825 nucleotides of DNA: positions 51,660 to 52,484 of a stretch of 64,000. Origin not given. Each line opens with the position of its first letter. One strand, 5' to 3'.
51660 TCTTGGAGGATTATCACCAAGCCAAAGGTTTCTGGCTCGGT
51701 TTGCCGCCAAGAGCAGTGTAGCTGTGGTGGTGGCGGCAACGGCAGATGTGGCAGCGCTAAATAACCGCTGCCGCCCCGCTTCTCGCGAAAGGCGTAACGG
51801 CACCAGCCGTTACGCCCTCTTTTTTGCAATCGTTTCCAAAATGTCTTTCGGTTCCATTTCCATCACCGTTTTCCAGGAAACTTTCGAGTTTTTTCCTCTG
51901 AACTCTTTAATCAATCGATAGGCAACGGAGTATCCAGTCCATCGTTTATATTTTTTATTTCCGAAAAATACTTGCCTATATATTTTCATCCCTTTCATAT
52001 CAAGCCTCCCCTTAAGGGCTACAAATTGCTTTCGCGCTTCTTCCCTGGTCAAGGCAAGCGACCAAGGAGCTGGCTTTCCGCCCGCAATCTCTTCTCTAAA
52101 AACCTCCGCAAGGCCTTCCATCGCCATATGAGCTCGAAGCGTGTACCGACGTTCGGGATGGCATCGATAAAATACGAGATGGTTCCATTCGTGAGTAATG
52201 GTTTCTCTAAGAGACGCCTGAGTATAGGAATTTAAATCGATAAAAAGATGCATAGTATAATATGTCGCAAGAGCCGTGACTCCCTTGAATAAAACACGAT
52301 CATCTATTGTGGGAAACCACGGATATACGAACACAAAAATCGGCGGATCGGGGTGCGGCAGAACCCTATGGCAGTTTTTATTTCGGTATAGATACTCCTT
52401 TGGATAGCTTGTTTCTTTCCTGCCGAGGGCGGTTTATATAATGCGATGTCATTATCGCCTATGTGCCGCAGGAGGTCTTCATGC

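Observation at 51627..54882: Compact azole-type RiPP locus with an all-in-one RRE + SagB-dehydrogenase + YcaO enzyme and a 45-aa Cys/Ser/Gly-rich precursor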

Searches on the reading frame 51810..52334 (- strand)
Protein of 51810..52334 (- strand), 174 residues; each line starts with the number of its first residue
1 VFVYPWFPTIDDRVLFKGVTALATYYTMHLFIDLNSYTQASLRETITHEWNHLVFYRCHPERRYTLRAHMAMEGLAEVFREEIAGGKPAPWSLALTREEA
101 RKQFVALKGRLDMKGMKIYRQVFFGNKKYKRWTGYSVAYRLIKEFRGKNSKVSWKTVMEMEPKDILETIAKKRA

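Call 3: search_protein_families(library=pfam, proteins=[window:51810-52334:-], max_evalue=0.1)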
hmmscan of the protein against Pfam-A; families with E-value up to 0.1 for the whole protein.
window:51810-52334:- (174 aa): 3 families
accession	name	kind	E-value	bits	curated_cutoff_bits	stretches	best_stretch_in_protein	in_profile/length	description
PF10026.15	DUF2268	-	3.9e-27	95.5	23.6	1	20-166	43-194/195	Predicted Zn-dependent protease (DUF2268)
PF07607.17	DUF1570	-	0.046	14.5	22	1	45-113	4-72/129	Protein of unknown function (DUF1570)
PF10263.15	SprT-like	-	0.061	13.6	25.6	0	34-60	53-79/108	SprT-like family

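Call 4: search_protein_families(library=ncbifam, proteins=[window:51810-52334:-], max_evalue=0.1)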
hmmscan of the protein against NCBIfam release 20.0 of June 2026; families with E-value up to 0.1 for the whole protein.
window:51810-52334:- (174 aa): 0 families
